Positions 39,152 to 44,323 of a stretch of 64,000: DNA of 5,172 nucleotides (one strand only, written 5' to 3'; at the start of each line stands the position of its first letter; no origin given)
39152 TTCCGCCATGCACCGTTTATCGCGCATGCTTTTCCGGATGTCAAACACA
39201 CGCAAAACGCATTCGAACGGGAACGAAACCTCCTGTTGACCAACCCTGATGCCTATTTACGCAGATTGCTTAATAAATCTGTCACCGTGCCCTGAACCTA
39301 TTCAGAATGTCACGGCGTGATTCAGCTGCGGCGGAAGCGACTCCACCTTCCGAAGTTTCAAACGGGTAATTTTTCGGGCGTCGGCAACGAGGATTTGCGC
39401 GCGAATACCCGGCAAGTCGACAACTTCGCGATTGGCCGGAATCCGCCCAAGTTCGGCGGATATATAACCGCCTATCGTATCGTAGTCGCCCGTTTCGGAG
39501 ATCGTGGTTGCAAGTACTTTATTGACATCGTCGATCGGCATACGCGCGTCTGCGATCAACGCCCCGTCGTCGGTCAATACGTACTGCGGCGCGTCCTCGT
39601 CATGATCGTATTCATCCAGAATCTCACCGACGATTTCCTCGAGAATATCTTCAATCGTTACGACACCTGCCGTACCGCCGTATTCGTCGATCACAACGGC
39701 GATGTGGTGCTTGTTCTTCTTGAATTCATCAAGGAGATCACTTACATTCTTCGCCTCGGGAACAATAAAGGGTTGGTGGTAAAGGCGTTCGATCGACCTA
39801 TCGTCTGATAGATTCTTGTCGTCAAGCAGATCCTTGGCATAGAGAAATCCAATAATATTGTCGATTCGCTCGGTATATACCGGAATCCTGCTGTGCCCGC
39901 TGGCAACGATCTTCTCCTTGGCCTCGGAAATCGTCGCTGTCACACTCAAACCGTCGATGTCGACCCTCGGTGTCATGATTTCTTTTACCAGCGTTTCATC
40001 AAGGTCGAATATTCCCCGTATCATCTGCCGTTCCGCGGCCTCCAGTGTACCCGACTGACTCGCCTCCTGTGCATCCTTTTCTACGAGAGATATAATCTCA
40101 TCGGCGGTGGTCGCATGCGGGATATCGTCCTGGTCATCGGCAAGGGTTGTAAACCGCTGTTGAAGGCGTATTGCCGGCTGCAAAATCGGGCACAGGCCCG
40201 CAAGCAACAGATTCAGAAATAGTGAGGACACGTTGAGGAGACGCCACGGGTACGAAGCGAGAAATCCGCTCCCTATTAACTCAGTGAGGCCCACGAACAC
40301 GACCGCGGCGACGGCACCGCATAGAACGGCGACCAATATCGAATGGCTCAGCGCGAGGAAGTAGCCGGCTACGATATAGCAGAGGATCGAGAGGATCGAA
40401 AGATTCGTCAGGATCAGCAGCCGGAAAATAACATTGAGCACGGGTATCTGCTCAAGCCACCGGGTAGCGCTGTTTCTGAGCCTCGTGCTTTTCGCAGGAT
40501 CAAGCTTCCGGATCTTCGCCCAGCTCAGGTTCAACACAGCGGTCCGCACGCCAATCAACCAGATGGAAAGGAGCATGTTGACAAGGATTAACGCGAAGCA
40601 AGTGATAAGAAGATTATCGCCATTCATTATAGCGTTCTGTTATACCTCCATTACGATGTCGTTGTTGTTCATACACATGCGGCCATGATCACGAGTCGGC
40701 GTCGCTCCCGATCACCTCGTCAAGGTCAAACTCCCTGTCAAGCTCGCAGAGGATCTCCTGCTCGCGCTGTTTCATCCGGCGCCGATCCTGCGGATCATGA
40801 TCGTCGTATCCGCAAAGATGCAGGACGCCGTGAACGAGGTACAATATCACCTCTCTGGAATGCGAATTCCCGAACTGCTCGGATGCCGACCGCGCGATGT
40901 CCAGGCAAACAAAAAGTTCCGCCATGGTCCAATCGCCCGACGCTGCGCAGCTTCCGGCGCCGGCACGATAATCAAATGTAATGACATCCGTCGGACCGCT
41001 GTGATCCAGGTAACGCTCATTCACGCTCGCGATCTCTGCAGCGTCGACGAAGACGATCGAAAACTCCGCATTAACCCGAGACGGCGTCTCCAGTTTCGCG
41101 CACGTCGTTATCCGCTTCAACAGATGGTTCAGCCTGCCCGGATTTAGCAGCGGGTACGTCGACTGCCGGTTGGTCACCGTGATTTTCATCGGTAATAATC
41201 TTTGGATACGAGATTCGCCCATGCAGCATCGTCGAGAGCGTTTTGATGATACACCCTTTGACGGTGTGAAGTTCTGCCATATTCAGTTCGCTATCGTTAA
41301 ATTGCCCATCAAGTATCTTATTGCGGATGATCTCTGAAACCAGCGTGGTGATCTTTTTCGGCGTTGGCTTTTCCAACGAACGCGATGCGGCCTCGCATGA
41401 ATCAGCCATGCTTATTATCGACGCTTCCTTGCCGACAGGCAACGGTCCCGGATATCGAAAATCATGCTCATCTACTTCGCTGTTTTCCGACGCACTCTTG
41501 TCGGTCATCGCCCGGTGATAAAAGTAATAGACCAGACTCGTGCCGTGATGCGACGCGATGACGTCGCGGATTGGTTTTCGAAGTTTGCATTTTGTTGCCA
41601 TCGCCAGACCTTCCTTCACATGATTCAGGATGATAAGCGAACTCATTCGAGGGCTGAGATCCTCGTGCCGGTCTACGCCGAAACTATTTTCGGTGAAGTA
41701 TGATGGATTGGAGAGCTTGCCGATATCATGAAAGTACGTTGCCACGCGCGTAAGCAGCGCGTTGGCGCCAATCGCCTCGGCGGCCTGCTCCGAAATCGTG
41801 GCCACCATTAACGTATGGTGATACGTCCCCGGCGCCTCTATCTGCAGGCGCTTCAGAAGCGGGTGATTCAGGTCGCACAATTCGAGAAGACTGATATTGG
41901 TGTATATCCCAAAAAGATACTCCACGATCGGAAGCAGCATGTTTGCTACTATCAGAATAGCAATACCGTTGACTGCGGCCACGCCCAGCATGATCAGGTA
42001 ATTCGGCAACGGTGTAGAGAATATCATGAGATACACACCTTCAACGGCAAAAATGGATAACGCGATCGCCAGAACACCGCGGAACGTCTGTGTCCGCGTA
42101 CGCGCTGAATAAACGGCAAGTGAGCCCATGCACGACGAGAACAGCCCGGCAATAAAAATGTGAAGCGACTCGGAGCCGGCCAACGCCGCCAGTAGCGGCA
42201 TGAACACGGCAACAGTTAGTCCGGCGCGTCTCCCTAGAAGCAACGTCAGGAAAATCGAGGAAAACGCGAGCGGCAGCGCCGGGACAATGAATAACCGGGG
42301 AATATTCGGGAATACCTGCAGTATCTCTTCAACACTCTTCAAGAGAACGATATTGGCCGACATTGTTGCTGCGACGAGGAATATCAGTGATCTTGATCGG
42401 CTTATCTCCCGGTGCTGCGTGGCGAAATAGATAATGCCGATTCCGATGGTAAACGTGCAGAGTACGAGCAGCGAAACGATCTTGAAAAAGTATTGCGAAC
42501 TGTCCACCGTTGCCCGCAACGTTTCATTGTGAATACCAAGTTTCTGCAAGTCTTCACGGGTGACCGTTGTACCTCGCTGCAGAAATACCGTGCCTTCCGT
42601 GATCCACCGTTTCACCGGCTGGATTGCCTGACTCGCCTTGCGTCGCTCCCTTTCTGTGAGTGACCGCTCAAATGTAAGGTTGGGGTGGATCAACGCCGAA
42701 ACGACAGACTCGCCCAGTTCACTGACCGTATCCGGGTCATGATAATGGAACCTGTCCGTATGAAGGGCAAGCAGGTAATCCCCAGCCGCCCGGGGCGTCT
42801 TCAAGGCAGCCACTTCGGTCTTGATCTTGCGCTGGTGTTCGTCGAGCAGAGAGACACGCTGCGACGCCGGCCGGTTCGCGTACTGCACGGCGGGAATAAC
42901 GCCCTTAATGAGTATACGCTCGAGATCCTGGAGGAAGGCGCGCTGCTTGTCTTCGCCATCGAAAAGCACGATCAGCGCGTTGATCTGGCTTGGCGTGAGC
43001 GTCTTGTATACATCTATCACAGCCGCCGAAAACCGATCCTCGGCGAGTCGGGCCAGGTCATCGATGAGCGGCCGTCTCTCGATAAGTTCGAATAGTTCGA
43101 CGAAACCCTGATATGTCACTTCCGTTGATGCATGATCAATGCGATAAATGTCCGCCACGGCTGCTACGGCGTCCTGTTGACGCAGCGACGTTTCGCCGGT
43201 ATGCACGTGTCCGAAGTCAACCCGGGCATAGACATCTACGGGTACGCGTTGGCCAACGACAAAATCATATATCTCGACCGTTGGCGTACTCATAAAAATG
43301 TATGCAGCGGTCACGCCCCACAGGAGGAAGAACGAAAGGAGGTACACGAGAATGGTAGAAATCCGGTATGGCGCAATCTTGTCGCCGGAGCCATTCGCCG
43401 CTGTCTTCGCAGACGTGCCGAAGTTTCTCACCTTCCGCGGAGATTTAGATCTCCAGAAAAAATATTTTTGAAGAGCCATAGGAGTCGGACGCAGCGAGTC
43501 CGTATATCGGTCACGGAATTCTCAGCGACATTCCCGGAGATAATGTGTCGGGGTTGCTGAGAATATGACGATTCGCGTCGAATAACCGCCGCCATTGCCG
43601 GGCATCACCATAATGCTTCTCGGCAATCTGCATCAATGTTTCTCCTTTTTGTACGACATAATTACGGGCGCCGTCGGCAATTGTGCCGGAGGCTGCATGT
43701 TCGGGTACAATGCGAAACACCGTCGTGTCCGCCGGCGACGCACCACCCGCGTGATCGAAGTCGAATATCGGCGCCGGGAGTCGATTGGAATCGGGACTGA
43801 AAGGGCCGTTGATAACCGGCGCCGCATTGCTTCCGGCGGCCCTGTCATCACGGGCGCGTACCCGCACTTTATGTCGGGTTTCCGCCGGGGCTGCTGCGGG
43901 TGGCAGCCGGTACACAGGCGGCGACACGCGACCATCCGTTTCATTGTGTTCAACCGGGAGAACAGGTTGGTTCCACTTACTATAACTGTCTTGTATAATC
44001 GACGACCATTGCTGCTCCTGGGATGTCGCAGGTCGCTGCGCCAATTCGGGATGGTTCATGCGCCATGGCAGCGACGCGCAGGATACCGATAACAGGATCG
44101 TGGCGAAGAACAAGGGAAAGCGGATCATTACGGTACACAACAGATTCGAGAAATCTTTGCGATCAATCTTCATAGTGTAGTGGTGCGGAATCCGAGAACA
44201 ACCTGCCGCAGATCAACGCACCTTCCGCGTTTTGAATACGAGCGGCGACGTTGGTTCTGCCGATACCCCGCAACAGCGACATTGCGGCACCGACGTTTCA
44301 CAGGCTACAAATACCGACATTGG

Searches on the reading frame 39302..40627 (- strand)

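Call 76: search_protein_families(library=pfam, proteins=[window:39302-40627:-], max_evalue=0.0001)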
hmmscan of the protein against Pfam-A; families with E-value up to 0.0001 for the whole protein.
window:39302-40627:- (441 aa): 3 families
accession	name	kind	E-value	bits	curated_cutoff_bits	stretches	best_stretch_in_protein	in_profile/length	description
PF03471.22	CorC_HlyC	-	5.2e-19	68.5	27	1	353-428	4-80/81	Transporter associated domain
PF00571.33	CBS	-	2.1e-16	60.4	24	2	285-333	8-56/57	CBS domain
PF01595.25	CNNM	-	2.4e-06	27.8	28.4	1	14-197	3-179/181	Cyclin M transmembrane N-terminal domain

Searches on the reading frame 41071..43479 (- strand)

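Call 76: search_protein_families(library=pfam, proteins=[window:41071-43479:-], max_evalue=0.0001)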
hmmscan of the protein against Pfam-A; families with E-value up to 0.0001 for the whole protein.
window:41071-43479:- (802 aa): 3 families
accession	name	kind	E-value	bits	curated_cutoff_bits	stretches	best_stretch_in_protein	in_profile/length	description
PF07697.16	7TMR-HDED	-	1.2e-21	78.2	27.6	1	75-314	2-217/224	7TM-HD extracellular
PF07698.17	7TM-7TMR_HD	-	8.4e-20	71.9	29.4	1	331-527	1-190/190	7TM receptor with intracellular HD hydrolase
PF01966.28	HD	-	1.5e-14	54.7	22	1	552-697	1-115/116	HD domain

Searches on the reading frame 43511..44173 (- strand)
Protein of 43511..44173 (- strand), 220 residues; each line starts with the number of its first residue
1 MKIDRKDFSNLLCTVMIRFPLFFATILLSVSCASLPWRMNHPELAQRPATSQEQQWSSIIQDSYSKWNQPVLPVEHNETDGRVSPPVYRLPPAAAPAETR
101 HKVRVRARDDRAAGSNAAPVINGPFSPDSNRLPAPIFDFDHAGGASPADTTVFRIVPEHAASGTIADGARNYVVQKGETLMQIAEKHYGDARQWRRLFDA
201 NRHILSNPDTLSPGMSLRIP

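Call 76: search_protein_families(library=pfam, proteins=[window:43511-44173:-], max_evalue=0.0001)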
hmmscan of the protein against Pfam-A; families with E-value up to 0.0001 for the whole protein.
window:43511-44173:- (220 aa): 1 family
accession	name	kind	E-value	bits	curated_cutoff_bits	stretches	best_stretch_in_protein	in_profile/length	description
PF01476.26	LysM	-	5.8e-06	26.6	20.9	1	172-220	1-43/43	LysM domain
